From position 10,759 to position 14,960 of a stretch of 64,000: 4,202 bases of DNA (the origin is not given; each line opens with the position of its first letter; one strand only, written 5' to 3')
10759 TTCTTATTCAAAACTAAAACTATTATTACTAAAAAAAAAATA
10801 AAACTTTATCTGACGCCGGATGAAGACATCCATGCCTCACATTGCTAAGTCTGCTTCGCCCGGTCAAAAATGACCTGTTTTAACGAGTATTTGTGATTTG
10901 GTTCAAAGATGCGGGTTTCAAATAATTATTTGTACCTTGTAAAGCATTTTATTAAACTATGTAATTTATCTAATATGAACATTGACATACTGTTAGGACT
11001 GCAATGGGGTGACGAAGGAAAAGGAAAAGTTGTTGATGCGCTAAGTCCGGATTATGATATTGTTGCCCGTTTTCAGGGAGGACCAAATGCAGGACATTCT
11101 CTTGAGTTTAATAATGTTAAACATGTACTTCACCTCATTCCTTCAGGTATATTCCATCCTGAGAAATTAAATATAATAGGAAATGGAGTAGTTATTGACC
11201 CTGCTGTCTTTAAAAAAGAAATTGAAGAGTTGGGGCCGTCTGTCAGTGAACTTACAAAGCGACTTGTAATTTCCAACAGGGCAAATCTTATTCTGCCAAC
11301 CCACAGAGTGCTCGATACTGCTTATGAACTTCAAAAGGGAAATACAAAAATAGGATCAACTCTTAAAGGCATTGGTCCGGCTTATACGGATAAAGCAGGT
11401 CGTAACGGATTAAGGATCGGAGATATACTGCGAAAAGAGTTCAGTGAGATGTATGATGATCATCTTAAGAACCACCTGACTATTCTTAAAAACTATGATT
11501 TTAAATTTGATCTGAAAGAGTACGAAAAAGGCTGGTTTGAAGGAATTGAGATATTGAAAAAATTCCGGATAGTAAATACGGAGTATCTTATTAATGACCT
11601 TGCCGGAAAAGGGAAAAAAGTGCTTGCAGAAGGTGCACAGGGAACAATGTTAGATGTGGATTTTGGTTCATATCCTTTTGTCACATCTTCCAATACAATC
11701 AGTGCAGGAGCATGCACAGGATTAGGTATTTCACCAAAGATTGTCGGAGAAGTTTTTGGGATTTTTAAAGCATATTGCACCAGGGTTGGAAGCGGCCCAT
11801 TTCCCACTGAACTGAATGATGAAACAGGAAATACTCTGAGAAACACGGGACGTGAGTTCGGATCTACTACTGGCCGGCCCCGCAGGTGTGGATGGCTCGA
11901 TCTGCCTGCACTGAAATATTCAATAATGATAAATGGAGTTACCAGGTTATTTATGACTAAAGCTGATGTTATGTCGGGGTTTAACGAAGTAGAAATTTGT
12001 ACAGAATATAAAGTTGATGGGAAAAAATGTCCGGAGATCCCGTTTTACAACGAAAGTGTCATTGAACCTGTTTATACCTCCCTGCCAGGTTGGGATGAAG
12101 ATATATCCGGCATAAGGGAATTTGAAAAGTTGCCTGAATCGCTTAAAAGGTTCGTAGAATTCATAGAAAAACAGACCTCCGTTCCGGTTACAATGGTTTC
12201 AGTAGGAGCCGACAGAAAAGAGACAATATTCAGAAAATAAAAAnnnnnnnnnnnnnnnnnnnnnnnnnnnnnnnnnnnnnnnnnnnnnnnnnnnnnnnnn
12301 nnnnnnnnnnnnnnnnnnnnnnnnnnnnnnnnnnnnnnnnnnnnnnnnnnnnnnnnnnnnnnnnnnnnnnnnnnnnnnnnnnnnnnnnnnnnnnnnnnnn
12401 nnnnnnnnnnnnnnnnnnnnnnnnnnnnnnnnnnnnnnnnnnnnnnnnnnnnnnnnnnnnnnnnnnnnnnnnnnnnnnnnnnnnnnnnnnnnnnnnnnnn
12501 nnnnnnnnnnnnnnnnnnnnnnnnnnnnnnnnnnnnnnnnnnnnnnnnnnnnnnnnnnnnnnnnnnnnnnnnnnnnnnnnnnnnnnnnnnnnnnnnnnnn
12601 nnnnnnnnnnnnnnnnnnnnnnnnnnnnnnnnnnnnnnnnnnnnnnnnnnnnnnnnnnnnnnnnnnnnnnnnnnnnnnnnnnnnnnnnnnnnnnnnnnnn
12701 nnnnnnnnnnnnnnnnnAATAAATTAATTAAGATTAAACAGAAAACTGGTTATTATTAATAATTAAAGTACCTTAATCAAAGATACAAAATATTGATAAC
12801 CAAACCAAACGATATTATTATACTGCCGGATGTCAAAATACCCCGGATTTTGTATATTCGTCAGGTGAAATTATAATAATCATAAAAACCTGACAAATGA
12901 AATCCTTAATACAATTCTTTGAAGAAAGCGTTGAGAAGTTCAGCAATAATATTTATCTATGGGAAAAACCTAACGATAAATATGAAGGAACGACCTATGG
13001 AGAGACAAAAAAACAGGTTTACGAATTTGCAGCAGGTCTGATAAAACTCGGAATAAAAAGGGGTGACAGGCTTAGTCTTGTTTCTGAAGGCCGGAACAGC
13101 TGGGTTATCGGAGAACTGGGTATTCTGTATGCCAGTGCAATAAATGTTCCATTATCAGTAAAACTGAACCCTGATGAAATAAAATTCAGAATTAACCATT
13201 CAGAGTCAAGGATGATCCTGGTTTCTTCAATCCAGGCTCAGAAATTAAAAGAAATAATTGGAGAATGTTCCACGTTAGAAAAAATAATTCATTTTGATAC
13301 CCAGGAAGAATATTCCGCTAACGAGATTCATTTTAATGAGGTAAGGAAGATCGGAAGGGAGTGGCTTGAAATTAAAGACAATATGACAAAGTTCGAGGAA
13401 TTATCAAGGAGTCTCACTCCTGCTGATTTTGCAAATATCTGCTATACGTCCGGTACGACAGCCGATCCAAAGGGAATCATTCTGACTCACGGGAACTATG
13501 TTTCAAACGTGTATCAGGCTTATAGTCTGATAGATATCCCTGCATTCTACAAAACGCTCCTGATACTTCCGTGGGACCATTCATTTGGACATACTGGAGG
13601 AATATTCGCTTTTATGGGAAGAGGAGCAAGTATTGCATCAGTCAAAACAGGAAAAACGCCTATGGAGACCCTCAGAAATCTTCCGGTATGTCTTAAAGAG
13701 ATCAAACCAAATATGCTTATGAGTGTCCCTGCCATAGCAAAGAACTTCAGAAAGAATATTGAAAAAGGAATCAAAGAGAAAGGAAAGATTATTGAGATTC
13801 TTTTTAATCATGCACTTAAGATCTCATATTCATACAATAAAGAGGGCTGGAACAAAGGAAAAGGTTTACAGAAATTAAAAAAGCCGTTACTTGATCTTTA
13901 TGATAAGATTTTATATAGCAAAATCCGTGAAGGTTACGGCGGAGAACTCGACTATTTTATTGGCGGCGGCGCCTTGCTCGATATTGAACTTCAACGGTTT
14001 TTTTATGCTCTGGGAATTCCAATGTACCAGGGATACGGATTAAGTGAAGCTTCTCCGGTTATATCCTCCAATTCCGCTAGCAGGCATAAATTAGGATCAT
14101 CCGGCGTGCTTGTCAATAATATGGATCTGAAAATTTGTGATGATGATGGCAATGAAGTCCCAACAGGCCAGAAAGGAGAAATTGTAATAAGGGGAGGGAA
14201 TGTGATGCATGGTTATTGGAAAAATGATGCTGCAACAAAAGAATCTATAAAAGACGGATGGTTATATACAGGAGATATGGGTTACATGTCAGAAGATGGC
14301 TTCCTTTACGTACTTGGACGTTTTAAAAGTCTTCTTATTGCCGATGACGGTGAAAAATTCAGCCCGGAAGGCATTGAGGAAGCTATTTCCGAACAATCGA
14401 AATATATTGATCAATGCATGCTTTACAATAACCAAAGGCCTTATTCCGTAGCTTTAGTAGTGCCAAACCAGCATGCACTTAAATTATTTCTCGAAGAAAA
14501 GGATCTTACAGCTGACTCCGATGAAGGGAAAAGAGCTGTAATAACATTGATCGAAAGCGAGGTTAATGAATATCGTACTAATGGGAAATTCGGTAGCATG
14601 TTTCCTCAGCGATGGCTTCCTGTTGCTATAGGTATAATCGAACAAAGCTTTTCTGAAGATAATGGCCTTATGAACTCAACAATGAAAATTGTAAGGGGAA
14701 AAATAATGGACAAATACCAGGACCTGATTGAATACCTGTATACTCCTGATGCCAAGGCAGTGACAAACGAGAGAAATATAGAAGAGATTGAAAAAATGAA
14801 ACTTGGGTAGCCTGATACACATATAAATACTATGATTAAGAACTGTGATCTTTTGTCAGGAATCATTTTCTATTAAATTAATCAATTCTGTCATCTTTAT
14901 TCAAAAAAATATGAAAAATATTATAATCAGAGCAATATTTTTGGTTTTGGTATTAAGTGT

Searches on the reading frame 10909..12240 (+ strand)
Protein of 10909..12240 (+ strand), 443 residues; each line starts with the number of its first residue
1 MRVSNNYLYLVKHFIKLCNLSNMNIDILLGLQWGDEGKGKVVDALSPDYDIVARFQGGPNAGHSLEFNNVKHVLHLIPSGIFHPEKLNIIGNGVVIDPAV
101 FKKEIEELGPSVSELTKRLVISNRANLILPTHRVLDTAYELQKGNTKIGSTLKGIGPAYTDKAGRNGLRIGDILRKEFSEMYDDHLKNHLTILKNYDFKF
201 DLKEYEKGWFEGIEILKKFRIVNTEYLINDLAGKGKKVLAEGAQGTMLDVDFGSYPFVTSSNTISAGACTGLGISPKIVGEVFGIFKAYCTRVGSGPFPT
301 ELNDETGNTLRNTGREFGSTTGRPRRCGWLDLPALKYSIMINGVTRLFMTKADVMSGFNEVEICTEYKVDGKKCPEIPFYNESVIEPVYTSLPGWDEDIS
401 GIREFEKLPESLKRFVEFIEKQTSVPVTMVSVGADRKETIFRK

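Call 61: search_protein_families(library=pfam, proteins=[window:10909-12240:+], max_evalue=0.001)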
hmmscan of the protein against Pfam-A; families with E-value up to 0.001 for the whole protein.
window:10909-12240:+ (443 aa): 1 family
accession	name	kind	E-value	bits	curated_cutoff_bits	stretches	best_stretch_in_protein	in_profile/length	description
PF00709.27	Adenylsucc_synt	-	4.1e-168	559.9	27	1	27-440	1-416/416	Adenylosuccinate synthetase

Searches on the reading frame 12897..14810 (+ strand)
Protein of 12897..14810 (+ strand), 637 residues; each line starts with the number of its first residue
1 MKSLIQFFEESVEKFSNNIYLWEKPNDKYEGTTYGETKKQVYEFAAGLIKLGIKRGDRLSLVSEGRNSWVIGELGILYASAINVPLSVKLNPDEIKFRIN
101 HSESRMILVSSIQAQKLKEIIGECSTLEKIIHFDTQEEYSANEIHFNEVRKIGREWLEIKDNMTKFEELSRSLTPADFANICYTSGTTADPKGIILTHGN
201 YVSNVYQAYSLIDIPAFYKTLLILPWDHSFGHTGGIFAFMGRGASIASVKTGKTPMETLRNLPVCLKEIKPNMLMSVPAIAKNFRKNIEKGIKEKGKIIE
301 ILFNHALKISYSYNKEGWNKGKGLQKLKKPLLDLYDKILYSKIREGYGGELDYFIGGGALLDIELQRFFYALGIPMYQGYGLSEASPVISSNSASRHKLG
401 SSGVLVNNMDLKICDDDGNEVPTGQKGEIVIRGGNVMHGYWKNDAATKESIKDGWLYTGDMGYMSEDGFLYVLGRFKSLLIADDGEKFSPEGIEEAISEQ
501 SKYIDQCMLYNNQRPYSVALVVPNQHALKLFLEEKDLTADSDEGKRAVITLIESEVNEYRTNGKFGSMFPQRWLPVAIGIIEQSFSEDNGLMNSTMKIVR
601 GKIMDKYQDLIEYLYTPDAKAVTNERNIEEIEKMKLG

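Call 8: search_protein_families(library=pfam, proteins=[window:12897-14810:+], max_evalue=0.001)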
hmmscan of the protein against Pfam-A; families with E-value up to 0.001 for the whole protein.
window:12897-14810:+ (637 aa): 2 families
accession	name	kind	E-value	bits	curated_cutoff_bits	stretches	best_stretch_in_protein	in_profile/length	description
PF00501.34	AMP-binding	-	1.3e-73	248.4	29.9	1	8-441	1-384/384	AMP-binding enzyme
PF23562.2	AMP-binding_C_3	-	2.7e-08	34.7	20.8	1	480-616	4-121/124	AMP-binding enzyme C-terminal domain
